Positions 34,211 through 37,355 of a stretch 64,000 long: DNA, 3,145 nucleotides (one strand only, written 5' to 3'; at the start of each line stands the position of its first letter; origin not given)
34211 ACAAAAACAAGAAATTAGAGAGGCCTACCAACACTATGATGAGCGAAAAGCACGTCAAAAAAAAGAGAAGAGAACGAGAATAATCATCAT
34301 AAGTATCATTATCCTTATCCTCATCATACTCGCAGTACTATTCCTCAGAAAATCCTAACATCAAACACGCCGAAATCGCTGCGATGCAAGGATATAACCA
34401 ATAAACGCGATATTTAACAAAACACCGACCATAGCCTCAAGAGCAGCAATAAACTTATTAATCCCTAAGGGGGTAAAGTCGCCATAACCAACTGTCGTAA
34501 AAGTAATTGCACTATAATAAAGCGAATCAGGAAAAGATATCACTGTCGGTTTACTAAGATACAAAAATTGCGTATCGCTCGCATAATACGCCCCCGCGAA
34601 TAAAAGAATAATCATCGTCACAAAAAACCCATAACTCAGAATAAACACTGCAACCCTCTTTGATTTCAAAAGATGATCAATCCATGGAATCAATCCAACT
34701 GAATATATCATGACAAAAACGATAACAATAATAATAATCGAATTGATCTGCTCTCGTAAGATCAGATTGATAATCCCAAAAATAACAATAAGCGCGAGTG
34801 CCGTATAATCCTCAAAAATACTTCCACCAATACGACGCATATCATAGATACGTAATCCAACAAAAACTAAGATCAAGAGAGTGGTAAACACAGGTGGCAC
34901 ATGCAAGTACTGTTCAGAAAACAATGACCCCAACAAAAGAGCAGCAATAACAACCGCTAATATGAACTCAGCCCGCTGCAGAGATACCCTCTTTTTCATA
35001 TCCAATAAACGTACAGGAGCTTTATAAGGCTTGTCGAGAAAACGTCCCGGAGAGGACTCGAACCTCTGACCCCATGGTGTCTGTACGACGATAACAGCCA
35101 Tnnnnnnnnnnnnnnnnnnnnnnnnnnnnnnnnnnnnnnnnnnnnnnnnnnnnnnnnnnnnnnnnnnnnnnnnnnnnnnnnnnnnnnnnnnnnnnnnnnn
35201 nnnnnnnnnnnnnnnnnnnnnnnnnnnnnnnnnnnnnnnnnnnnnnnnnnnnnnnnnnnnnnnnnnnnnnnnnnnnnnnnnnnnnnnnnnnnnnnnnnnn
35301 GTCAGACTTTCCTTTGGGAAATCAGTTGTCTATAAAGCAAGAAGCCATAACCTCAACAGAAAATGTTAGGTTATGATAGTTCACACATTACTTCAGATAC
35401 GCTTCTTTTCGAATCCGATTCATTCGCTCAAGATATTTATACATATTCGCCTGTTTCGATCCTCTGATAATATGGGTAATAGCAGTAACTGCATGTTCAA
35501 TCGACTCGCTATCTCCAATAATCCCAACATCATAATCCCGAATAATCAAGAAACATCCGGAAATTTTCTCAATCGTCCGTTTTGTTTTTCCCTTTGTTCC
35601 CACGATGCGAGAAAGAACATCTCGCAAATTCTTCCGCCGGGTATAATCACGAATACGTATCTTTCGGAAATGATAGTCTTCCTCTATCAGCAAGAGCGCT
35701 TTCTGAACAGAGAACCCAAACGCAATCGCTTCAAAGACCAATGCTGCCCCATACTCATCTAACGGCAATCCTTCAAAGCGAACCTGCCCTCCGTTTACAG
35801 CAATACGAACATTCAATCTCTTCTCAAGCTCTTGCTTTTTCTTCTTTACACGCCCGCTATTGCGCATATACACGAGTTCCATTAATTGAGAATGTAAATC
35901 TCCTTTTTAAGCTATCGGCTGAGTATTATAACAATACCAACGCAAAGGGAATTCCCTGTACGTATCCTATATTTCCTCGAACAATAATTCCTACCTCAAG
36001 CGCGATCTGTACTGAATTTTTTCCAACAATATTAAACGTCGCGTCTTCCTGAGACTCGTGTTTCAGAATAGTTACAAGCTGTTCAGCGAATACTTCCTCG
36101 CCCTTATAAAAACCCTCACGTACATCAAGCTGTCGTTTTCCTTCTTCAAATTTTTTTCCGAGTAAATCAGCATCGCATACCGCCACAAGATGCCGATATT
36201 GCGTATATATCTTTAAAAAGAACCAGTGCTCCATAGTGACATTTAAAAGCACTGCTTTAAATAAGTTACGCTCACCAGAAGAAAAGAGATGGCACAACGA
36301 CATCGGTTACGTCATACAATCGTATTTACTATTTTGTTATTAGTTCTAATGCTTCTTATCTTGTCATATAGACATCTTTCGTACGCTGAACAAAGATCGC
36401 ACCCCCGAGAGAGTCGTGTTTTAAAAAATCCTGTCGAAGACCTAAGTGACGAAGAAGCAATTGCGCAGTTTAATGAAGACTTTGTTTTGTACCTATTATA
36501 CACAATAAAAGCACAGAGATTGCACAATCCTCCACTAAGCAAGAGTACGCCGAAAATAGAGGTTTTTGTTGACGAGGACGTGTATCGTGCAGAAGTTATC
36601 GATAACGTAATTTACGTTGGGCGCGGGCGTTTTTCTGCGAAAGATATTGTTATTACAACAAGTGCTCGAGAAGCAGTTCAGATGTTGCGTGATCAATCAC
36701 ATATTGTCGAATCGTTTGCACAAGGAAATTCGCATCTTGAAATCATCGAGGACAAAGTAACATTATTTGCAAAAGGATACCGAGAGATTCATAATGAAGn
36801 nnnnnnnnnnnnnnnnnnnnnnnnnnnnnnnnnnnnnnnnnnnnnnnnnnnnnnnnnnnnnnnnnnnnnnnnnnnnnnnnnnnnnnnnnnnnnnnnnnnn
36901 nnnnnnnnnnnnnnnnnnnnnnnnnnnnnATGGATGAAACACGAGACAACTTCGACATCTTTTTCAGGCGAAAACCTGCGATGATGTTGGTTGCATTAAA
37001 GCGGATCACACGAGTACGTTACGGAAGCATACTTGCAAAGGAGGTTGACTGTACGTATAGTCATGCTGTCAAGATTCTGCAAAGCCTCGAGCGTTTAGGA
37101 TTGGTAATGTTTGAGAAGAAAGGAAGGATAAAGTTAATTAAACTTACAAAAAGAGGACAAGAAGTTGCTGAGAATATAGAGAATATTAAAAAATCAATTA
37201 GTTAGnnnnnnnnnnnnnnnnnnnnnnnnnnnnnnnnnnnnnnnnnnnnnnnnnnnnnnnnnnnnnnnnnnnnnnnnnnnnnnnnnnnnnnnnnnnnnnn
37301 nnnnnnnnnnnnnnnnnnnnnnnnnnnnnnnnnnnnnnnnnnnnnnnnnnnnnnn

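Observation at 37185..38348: HEPN-MNT cassette plus structured repeat inserted with a 72-bp perfect duplication that preserves the 3' ends of two convergent host genes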

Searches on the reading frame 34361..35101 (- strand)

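Call 83: search_protein_families(library=pfam, proteins=[window:34361-35101:-], max_evalue=0.0001)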
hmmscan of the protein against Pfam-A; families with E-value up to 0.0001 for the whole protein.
window:34361-35101:- (246 aa): 1 family
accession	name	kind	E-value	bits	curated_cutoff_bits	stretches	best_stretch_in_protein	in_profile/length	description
PF07885.22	Ion_trans_2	-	3.4e-12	46.5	22.5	1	161-237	2-73/79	Ion channel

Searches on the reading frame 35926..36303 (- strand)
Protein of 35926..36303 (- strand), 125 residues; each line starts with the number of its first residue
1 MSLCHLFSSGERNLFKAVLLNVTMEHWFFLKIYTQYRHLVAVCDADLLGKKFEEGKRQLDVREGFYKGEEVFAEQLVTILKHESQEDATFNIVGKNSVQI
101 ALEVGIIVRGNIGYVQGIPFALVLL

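Call 9: search_protein_families(library=pfam, proteins=[window:35926-36303:-], max_evalue=0.01)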
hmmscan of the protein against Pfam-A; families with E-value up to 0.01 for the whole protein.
window:35926-36303:- (125 aa): 1 family
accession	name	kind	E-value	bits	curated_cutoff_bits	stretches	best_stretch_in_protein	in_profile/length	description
PF04242.18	DUF424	-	4.2e-18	65.8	25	1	36-123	5-89/92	Protein of unknown function (DUF424)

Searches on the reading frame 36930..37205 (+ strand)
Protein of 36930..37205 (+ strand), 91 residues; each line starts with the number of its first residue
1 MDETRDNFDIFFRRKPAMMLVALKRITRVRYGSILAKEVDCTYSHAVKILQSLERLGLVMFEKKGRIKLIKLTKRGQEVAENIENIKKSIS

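Call 9: search_protein_families(library=pfam, proteins=[window:36930-37205:+], max_evalue=0.01)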
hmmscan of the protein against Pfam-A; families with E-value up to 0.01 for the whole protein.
window:36930-37205:+ (91 aa): 8 families
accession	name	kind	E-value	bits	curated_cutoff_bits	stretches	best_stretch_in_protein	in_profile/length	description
PF13463.12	HTH_27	-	3.8e-05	24.3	22.2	1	35-76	24-68/68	Winged helix DNA-binding domain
PF22665.2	DUF6293_C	-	6.3e-05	23.8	27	1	48-81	66-99/101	DUF6293 C-terminal winged helix domain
PF14947.12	HTH_45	-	0.00045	20.6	25.5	1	33-88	23-74/77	Winged helix-turn-helix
PF01090.25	Ribosomal_S19e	-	0.0015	18.7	29.4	1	29-84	79-131/137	Ribosomal protein S19e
PF25212.1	HVO_A0114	-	0.0023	18.1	27.6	1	35-70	42-77/84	HVO_A0114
PF10007.15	DUF2250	-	0.0039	17.7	24.4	1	17-76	10-70/93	Uncharacterized protein conserved in archaea (DUF2250)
PF01978.25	TrmB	-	0.0045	17.3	25.6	1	35-65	28-58/68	Sugar-specific transcriptional regulator TrmB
PF14277.12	DUF4364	-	0.0077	16.5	26.9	1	36-85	26-75/162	Domain of unknown function (DUF4364)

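Call 14: find_encoding_contigs(protein=window:36930-37205:+, flank=6000, max_places=10)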
Protein window:36930-37205:+ (91 aa): 4 contigs read that carry it; 3 places shown.
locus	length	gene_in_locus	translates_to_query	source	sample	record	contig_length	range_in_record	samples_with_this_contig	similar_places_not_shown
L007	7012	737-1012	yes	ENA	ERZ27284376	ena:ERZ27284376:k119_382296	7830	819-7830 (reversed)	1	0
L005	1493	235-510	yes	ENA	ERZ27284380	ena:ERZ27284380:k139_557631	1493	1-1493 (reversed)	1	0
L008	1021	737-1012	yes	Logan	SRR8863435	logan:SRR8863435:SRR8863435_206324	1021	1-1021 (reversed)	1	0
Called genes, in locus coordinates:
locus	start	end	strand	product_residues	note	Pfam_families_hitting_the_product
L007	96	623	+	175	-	-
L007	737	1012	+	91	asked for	-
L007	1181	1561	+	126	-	PF05168:HEPN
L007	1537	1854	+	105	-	PF22600:MTPAP-like_central (weak), PF18765:Polbeta, PF01909:NTP_transf_2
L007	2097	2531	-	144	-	PF01751:Toprim (weak)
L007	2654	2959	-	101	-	PF02150:Zn_ribbon_RPB9 (weak), PF01096:Zn_ribbon_TFIIS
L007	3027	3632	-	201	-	-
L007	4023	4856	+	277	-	PF01553:Acyltransferase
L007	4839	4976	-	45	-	-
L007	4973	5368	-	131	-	PF01641:SelR, PF24046:At4g08330 (faint)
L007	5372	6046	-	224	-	-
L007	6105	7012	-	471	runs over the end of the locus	PF07690:MFS_1, PF12832:MFS_1_like, PF00083:Sugar_tr (weak), PF07690:MFS_1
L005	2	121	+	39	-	?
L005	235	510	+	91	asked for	-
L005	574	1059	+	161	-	PF05168:HEPN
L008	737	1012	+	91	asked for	-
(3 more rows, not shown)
